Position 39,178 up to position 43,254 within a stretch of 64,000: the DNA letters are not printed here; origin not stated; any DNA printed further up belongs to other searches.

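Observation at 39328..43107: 1259-aa protein starting with an SbcB-like DEDDh exonuclease domain followed by about 900 aa of unknown sequence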

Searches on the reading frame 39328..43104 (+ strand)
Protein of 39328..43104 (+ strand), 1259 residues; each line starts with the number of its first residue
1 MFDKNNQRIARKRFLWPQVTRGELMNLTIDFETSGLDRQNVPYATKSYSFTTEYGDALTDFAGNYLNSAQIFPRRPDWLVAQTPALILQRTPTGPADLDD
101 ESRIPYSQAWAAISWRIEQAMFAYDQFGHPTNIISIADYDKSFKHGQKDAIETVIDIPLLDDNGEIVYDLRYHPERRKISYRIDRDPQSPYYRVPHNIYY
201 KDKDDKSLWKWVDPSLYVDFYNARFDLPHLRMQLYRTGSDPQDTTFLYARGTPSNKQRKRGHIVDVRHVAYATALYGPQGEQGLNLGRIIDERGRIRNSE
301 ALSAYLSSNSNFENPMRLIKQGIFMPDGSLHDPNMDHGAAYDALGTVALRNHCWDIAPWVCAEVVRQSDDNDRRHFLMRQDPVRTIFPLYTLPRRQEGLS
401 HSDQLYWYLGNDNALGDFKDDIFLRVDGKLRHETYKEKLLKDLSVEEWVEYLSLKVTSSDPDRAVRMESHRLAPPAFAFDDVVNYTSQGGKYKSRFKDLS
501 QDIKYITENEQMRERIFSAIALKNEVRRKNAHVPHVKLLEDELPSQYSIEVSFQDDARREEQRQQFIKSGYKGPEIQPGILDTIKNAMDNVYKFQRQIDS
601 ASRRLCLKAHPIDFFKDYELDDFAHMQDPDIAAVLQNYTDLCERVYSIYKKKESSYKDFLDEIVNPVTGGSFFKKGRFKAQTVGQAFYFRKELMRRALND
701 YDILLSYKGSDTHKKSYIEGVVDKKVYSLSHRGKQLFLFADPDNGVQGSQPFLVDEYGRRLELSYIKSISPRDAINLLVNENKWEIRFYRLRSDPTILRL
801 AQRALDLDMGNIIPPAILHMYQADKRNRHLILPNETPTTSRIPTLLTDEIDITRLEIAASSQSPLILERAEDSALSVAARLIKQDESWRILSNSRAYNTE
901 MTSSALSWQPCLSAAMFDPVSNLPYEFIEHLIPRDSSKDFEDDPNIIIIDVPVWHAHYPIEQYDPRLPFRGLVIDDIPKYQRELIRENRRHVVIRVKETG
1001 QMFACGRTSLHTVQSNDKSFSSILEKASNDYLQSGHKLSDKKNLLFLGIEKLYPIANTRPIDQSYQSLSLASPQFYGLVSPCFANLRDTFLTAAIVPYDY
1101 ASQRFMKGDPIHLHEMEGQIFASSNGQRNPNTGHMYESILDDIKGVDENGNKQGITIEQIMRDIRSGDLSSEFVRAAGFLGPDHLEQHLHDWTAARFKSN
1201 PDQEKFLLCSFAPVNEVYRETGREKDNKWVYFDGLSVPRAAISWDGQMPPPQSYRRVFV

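Call 3: search_protein_families(library=pfam, proteins=[window:39328-43104:+], max_evalue=0.1)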
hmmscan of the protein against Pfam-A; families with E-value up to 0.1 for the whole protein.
window:39328-43104:+ (1259 aa): 0 families

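Call 5: search_protein_families(library=padloc, proteins=[window:39328-43104:+], max_evalue=0.1)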
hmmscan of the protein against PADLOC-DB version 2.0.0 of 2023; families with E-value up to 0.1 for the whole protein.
window:39328-43104:+ (1259 aa): 0 families

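Call 6: search_protein_families(library=ncbifam, proteins=[window:39328-43104:+], max_evalue=0.1)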
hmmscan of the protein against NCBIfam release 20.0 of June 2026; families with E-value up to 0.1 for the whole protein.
window:39328-43104:+ (1259 aa): 0 families

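Call 7: search_protein_families(library=phrogs, proteins=[window:39328-43104:+], max_evalue=0.1)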
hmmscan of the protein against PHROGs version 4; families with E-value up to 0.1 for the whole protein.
window:39328-43104:+ (1259 aa): 0 families

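Call 14: find_homologous_proteins(query=window:39328-43104:+)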
Query window:39328-43104:+ (1259 aa): 17 proteins with E <= 0.001 among 8000 candidates.
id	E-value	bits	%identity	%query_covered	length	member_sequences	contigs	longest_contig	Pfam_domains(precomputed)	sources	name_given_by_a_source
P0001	0.0e+0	2932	100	100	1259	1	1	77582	-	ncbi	-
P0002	0.0e+0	1209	46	100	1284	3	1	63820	-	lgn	-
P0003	0.0e+0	1119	43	100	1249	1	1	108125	-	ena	-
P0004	0.0e+0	1012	41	100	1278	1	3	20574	-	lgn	-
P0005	1.8e-295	1001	40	100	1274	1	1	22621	-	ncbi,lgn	-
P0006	3.6e-294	997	40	100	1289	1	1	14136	-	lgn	-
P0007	2.6e-291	988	39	100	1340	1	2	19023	-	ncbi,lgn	-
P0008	1.9e-290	985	40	100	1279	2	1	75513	-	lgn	-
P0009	6.2e-288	976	40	100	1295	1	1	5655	-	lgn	-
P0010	1.1e-286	972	41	100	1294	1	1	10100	-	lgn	-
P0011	1.3e-281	955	42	64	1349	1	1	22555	-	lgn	-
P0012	1.3e-276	939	41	63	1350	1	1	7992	-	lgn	-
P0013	7.7e-258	877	40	55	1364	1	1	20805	-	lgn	-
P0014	1.9e-255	869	39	56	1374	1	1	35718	-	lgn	-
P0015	2.0e-255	869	35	100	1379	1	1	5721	-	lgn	-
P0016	5.3e-248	844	39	55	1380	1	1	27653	-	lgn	-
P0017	3.6e-206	706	34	100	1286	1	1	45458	-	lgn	-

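Call 16: search_solved_structures(query=A1, max_evalue=10, show_alignments=3)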
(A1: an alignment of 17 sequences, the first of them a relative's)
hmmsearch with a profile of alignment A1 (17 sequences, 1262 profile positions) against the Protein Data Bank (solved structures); distinct sequences matched with E-value up to 10: 4.
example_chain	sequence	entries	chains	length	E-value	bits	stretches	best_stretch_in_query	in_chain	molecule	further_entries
1l9y_A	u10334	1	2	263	0.28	12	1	192-248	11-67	FEZ-1 b-lactamase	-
5w90_A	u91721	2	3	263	0.28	12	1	192-248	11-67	FEZ-1 protein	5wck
1zx2_A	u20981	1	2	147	0.3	11.9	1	561-618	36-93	UBP3-associated protein BRE5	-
2qiy_A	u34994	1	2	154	0.33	11.7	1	561-618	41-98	UBP3-associated protein BRE5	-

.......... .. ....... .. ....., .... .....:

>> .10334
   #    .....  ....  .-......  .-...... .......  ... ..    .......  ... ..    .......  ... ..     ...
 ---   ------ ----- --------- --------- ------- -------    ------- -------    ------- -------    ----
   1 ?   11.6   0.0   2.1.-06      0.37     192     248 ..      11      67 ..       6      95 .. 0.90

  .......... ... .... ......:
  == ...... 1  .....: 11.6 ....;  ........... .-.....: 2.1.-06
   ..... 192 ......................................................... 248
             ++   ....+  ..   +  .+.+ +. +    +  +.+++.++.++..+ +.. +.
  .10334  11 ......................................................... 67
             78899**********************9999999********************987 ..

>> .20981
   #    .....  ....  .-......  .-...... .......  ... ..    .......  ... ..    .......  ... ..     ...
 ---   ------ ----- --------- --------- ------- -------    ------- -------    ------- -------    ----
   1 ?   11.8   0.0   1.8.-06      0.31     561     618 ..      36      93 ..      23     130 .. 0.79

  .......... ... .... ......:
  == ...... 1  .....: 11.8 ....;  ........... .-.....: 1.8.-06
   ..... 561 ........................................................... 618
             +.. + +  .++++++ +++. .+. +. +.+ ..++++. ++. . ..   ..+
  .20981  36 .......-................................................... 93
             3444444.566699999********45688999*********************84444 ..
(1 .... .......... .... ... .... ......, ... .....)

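Call 17: find_encoding_contigs(protein=P0001, flank=10000, max_places=3)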
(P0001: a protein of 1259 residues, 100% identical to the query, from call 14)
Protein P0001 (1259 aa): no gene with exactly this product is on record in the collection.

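Call 18: find_encoding_contigs(protein=P0002, flank=10000, max_places=2)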
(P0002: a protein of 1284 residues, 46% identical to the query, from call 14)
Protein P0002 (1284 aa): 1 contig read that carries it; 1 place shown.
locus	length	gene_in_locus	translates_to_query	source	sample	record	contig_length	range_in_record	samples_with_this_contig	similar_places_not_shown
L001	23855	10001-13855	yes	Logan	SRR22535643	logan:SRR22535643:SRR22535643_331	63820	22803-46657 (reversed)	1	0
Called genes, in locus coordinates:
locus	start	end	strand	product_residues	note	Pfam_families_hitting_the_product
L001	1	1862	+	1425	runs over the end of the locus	PF28553:WH_1, PF28554:DUF8437, PF00176:SNF2-rel_dom (faint), PF04851:ResIII (faint), PF28555:Helicase_dom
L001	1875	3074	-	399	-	-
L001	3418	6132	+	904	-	-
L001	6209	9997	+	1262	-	-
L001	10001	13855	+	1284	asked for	-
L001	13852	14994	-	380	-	PF01546:Peptidase_M20, PF07687:M20_dimer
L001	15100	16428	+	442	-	PF00206:Lyase_1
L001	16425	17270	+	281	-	-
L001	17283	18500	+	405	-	PF00764:Arginosuc_synth, PF20979:Arginosuc_syn_C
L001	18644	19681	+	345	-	-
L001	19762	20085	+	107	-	-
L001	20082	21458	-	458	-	-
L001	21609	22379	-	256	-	-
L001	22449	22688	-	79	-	PF01541:GIY-YIG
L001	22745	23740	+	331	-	PF04116:FA_hydroxylase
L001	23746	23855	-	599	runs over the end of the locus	PF04134:DCC1-like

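Call 19: find_encoding_contigs(protein=P0003, flank=10000, max_places=2)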
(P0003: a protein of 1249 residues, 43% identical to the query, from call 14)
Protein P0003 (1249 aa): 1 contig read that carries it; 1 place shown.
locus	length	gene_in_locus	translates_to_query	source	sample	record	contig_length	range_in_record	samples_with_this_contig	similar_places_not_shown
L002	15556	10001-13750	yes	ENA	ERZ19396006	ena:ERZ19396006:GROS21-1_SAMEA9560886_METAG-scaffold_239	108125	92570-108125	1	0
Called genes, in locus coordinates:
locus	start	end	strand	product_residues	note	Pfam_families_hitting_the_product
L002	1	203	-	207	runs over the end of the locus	PF03167:UDG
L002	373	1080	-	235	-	-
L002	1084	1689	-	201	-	PF14235:DUF4337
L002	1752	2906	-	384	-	-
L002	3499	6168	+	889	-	-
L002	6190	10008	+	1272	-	-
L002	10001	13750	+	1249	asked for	-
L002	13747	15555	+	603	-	?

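Call 20: find_encoding_contigs(protein=P0017, flank=10000, max_places=2)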
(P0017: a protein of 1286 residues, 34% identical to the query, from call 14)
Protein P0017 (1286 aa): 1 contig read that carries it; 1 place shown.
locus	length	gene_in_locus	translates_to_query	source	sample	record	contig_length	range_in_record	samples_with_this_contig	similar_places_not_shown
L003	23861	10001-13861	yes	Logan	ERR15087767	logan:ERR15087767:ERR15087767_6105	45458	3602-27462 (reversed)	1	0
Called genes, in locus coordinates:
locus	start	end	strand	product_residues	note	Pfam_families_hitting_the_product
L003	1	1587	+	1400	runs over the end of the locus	PF28553:WH_1, PF28554:DUF8437, PF04851:ResIII (weak), PF28555:Helicase_dom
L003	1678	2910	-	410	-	-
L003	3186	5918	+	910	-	-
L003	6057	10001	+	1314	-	-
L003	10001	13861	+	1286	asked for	-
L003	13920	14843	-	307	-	PF06325:PrmA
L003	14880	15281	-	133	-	-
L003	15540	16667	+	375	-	PF00108:Thiolase_N, PF02803:Thiolase_C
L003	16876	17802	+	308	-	-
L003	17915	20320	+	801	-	PF02737:3HCDH_N, PF03446:NAD_binding_2 (weak), PF00725:3HCDH, PF00378:ECH_1, PF16113:ECH_2 (weak)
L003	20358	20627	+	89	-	-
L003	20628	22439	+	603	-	PF02771:Acyl-CoA_dh_N, PF02770:Acyl-CoA_dh_M, PF00441:Acyl-CoA_dh_1, PF08028:Acyl-CoA_dh_2, PF22924:ACOX_C_alpha1 (weak), PF12806:Acyl-CoA_dh_C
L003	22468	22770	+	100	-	PF02036:SCP2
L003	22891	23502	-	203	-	PF03349:Toluene_X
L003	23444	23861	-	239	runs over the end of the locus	PF03349:Toluene_X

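Call 21: search_protein_families(library=pfam, proteins=[L001:3-1859:+, L003:1-1584:+, L002:13747-15555:+], max_evalue=1)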
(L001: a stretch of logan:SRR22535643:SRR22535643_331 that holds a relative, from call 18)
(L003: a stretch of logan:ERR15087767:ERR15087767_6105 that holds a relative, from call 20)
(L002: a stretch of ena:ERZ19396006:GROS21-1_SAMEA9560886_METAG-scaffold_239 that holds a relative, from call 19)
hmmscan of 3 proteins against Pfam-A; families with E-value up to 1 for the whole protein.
L001:3-1859:+ (619 aa): 4 families
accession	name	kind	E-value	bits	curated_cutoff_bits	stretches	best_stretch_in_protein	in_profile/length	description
PF00271.37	Helicase_C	-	1.4e-05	25.8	23.5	1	170-241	41-110/110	Helicase conserved C-terminal domain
PF20190.3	DUF6553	-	0.017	15.4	25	1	289-356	47-112/188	Family of unknown function (DUF6553)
PF16808.10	PKcGMP_CC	-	0.082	12.9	35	1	544-564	8-28/35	Coiled-coil N-terminus of cGMP-dependent protein kinase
PF07889.17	DUF1664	-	0.63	10.5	34.6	0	519-574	41-96/124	Protein of unknown function (DUF1664)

L003:1-1584:+ (528 aa): 7 families
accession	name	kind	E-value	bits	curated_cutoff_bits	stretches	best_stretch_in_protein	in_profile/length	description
PF00271.37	Helicase_C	-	0.058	14.1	23.5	1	118-194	38-110/110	Helicase conserved C-terminal domain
PF03961.19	FapA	-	0.09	12.8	31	0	451-519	158-235/272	Flagellar Assembly Protein A beta solenoid domain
PF12325.13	TMF_TATA_bd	-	0.1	13.1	29.1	1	455-513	32-90/115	TATA element modulatory factor 1 TATA binding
PF16283.10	DUF4929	-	0.16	11.3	28.3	1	81-144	240-303/374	Domain of unknown function (DUF4929)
PF09325.15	Vps5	-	0.4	10.7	27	1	458-517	165-223/236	Vps5 C terminal like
PF14257.11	DUF4349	-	0.43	10.3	27.7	1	453-519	52-117/213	Domain of unknown function (DUF4349)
PF13851.11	GAS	-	0.47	10.2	32.3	1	453-518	58-123/200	Growth-arrest specific micro-tubule binding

L002:13747-15555:+ (603 aa): 5 families
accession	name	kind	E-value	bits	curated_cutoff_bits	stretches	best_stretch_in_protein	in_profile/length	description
PF04851.21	ResIII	-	2e-05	25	22.5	1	439-549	7-106/164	Type III restriction enzyme, res subunit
PF01177.27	Asp_Glu_race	-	0.09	13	31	0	519-548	151-180/211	Asp/Glu/Hydantoin racemase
PF07419.17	PilM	-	0.12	12.7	25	1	414-471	34-94/136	PilM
PF02879.22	PGM_PMM_II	-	0.16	13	29.3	1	521-558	61-98/103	Phosphoglucomutase/phosphomannomutase, alpha/beta/alpha domain II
PF00176.29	SNF2-rel_dom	-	0.2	11.2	24.9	1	452-515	17-86/290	SNF2-related domain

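Call 31: find_related_loci(query=P0001, collection=genome_contigs, flank=10000)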
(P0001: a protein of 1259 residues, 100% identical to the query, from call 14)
Query P0001 (1259 aa) in genome_contigs; peptide patterns used: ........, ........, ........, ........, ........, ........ (x = any residue, [..] = any of these).
22 stretches matched a pattern, but none encodes a relative of the query by tblastn (E <= 1e-3).

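Call 34: find_related_loci(query=A3, collection=genome_contigs, flank=10000)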
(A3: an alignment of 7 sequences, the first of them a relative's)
Query A3 (1259 aa) in genome_contigs; peptide patterns used: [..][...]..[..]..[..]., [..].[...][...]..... (x = any residue, [..] = any of these).
36 stretches matched a pattern; 6 encode a relative of the query (tblastn E <= 1e-3); 6 distinct loci.
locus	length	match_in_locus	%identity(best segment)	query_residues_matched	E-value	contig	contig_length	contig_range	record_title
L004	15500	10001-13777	40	1-1255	0e+0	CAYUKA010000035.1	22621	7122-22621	MAG TPA_asm: uncultured Micavibrio sp. isolate SRP141376_co5_384 genome assembly, contig: NODE_5445_length_22621_cov_6.3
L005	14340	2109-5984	40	1-1251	0e+0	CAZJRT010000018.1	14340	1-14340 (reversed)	MAG TPA_asm: uncultured Pseudobdellovibrionaceae bacterium isolate SRP252850_co1_247 genome assembly, contig: NODE_7867_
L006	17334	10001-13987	39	1-1255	0e+0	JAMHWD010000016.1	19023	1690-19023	MAG: Alphaproteobacteria bacterium isolate UR_AS_maxbin.025 k201_785018, whole genome shotgun sequence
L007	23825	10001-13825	46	1-1255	0e+0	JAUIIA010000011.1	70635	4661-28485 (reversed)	MAG: Alphaproteobacteria bacterium isolate Co_bin.236 NODE_3106_length_70635_cov_1.582586, whole genome shotgun sequence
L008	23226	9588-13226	34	4-1256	0e+0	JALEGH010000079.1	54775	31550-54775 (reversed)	MAG: Alphaproteobacteria bacterium isolate CC_bin14 k97_195488, whole genome shotgun sequence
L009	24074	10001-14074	37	7-1255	8e-145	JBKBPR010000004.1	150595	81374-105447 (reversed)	MAG: Alphaproteobacteria bacterium isolate 21H_022.bin.7 NODE_4_length_150595_cov_6.271941, whole genome shotgun sequenc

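Call 54: search_dna_similar(query=window:39328-43104:+, collection=plasmids, mode=protein, max_evalue=0.001, max_rows=10)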
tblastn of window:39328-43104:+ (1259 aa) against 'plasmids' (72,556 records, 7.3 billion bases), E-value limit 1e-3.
No match.

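Call 55: search_dna_similar(query=window:39328-43104:+, collection=phages, mode=protein, max_evalue=0.001, max_rows=10)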
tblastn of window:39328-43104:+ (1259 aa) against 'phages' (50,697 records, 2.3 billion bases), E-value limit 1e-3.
No match.

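Call 63: list_cluster_members(proteins=[P0001, P0005, P0007, P0018])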
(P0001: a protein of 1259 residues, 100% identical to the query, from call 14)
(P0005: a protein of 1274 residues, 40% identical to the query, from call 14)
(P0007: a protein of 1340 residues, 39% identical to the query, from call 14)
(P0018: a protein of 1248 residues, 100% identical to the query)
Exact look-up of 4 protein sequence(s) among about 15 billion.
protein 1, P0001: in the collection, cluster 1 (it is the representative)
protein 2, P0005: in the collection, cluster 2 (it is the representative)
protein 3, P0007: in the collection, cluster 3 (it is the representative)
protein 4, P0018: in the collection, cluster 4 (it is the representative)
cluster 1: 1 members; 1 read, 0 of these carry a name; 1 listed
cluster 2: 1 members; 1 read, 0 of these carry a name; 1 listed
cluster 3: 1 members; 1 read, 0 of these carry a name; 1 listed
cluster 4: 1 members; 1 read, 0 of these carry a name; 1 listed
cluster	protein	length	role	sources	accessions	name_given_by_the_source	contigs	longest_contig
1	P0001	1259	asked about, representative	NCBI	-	-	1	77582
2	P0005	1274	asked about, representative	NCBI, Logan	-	-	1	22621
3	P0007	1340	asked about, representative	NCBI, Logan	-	-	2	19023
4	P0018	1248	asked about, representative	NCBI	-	-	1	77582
